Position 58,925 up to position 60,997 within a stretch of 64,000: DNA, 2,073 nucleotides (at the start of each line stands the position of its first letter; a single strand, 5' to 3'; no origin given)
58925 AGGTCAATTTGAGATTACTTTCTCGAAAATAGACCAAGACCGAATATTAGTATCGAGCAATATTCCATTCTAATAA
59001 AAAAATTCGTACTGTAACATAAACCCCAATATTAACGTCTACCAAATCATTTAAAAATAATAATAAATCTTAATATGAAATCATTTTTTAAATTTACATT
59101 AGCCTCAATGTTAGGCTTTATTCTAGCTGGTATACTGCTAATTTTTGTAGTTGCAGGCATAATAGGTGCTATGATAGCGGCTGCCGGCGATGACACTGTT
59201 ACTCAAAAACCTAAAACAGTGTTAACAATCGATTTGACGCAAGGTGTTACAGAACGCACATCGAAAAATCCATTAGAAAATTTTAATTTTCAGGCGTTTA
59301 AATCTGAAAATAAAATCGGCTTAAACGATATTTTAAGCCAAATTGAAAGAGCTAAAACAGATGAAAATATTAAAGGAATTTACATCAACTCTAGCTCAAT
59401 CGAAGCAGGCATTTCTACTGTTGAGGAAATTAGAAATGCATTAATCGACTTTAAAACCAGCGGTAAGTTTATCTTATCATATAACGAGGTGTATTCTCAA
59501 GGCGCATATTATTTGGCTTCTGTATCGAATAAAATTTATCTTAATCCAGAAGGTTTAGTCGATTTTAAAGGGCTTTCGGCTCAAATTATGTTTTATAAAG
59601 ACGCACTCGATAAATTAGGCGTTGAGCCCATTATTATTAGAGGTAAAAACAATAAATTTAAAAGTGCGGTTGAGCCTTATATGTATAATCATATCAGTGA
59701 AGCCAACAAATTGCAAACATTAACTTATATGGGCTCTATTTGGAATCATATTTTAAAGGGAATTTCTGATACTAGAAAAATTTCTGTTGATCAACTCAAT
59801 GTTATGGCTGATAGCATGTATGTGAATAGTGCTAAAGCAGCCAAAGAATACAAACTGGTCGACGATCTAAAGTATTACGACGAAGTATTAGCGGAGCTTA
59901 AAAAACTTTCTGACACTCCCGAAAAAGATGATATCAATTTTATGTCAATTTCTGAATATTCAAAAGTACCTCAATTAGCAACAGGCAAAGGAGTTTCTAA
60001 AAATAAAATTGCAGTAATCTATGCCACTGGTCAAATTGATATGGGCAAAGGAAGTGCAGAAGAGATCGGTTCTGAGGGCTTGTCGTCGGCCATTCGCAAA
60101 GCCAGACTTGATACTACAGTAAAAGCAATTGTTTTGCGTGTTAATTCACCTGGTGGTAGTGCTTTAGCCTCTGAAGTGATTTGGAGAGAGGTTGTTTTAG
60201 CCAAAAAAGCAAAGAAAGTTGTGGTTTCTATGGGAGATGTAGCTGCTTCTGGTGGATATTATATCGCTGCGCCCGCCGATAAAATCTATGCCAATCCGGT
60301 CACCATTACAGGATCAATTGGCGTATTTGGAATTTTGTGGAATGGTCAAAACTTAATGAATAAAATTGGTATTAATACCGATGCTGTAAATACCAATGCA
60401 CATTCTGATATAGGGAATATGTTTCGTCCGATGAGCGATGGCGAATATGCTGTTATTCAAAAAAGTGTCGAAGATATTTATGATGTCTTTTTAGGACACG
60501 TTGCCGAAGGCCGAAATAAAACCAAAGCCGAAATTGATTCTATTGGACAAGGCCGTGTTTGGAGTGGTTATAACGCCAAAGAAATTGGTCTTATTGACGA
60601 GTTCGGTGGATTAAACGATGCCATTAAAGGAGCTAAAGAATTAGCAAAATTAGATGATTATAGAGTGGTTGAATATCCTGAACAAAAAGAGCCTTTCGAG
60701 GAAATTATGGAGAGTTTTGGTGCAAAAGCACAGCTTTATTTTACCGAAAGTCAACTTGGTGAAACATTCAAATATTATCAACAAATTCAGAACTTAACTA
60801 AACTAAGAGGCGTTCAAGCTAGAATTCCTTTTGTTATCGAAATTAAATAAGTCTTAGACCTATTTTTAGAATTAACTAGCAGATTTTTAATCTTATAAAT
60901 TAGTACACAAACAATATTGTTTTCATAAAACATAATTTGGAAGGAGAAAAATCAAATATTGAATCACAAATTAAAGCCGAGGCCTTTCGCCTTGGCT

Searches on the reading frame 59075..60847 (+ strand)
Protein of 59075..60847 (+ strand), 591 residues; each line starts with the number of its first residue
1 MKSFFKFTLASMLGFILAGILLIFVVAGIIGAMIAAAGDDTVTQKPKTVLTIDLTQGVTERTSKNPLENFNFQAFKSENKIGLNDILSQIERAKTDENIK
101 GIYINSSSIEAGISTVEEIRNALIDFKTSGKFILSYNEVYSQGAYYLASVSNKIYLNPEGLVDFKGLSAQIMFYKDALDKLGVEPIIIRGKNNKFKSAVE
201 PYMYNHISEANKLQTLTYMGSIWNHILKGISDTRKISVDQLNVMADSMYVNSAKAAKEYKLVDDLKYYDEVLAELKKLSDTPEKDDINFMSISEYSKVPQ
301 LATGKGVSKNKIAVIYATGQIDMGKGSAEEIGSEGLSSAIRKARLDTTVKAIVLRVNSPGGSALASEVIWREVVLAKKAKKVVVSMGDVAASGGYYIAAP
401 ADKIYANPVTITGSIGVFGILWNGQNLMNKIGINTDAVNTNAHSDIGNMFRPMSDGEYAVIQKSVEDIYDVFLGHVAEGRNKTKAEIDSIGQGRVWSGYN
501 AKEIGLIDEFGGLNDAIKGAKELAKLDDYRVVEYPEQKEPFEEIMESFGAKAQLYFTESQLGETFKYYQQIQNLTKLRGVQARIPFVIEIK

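Call 9: search_protein_families(library=pfam, proteins=[window:59075-60847:+])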
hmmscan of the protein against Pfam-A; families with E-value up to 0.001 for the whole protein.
window:59075-60847:+ (591 aa): 3 families
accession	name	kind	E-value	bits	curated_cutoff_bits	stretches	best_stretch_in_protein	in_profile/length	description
PF01343.23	Peptidase_S49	-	1.8e-76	255.7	24.9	2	377-526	4-153/154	Peptidase family S49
PF25145.1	NfeD1b_N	-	6.2e-06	26.4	40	1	336-417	19-97/189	NfeD1b, N-terminal domain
PF01972.22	SDH_protease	-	3.1e-05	23.6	31.3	1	334-414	79-154/286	ClpP-like SDH-type serine proteinase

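Call 60: find_homologous_proteins(query=window:59075-60847:+, max_evalue=1e-100)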
Query window:59075-60847:+ (591 aa): 7980 proteins with E <= 1e-100 among 8000 candidates; the best 120 are listed.
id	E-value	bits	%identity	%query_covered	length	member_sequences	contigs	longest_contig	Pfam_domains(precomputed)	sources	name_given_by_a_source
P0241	0.0e+0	1286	100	100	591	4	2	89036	PF25145.2,PF01343.24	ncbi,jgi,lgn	-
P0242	0.0e+0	1011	75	100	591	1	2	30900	PF01972.22,PF01343.24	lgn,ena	-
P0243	1.1e-295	1000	75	100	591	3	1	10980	PF01972.22,PF01343.24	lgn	-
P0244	1.2e-295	1000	74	100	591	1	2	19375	PF01343.24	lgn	-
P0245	2.8e-293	992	74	100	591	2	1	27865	PF00574.29,PF25145.2,PF01343.24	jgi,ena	-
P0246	2.7e-292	989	74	100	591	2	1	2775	PF01343.24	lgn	-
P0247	1.2e-290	983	73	100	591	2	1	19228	PF00574.29,PF25145.2,PF01972.22,PF01343.24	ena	-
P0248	1.3e-285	967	71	100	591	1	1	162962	PF00574.29,PF25145.2,PF01972.22,PF01343.24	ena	-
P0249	1.3e-284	963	71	100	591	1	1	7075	PF00574.29,PF25145.2,PF01972.22,PF01343.24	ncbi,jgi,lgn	-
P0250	6.3e-284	961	71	100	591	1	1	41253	PF00574.29,PF25145.2,PF01972.22,PF01343.24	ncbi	-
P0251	1.4e-281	953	70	100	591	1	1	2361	PF25145.2,PF01343.24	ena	-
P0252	2.9e-280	949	70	100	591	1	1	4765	PF00574.29,PF25145.2,PF01343.24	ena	-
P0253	8.5e-278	941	74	96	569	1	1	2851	PF25145.2,PF01972.22,PF01343.24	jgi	jgi:protease-4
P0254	6.5e-272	921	66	100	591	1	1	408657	PF01343.24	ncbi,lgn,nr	ncbi:MAG: signal peptide peptidase SppA [Bacteroidales bacterium]|nr:signal peptide peptidase SppA [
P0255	6.8e-249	845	64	100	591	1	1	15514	PF00574.29,PF01972.22,PF01343.24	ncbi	-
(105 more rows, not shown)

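Call 61: find_encoding_contigs(protein=P0242, flank=6000, max_places=1)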
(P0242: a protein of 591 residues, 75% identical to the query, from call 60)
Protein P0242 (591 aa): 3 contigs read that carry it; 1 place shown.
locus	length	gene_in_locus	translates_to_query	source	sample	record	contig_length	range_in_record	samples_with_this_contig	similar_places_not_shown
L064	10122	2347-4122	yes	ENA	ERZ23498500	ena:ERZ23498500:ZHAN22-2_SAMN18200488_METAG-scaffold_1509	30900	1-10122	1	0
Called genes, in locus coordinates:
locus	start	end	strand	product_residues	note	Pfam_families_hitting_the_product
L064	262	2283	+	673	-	PF00989:PAS (faint), PF08448:PAS_4 (faint), PF13188:PAS_8 (faint), PF13426:PAS_9 (faint), PF13596:PAS_10 (faint), PF08447:PAS_3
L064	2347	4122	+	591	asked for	PF01972:SDH_protease (faint), PF01343:Peptidase_S49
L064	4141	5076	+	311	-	PF08331:QueG_DUF1730, PF13484:Fer4_16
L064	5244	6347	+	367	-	PF01926:MMR_HSR1, PF02421:FeoB_N, PF06071:YchF-GTPase_C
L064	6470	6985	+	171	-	-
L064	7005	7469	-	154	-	PF13404:HTH_AsnC-type, PF13412:HTH_24, PF01037:AsnC_trans_reg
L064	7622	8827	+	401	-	PF01053:Cys_Met_Meta_PP, PF01041:DegT_DnrJ_EryC1 (weak), PF00155:Aminotran_1_2, PF00266:Aminotran_5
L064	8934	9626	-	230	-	PF01966:HD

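Call 77: find_encoding_contigs(protein=P0241, flank=10000, max_places=2)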
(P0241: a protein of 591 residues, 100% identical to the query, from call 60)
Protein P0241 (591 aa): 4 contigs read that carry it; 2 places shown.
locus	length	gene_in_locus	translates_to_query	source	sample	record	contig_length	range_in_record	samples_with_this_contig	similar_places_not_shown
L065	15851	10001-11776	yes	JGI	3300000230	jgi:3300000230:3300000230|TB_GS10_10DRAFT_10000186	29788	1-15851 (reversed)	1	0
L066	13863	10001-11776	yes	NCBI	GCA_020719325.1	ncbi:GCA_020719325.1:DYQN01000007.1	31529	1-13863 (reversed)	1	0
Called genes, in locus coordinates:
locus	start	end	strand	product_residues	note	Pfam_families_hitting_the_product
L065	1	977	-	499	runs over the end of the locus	-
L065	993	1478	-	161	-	PF01467:CTP_transf_like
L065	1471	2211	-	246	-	PF01497:Peripla_BP_2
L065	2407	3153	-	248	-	PF00106:adh_short, PF08659:KR, PF13561:adh_short_C2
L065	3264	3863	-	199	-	PF06835:LptC (weak)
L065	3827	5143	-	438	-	-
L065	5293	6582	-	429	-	-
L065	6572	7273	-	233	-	PF03309:Pan_kinase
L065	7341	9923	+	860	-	PF00072:Response_reg (faint), PF13596:PAS_10 (faint), PF00989:PAS (faint), PF08448:PAS_4 (faint), PF13426:PAS_9 (weak), PF08447:PAS_3, PF13426:PAS_9 (weak), PF08447:PAS_3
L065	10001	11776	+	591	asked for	PF25145:NfeD1b_N (faint), PF01343:Peptidase_S49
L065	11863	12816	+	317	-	-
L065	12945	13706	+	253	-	PF12811:BaxI_1, PF01027:Bax1-I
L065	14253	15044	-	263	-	PF13828:DUF4190 (faint)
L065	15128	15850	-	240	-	?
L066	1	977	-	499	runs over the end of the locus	PF00578:AhpC-TSA (weak)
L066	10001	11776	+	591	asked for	PF25145:NfeD1b_N (faint), PF01343:Peptidase_S49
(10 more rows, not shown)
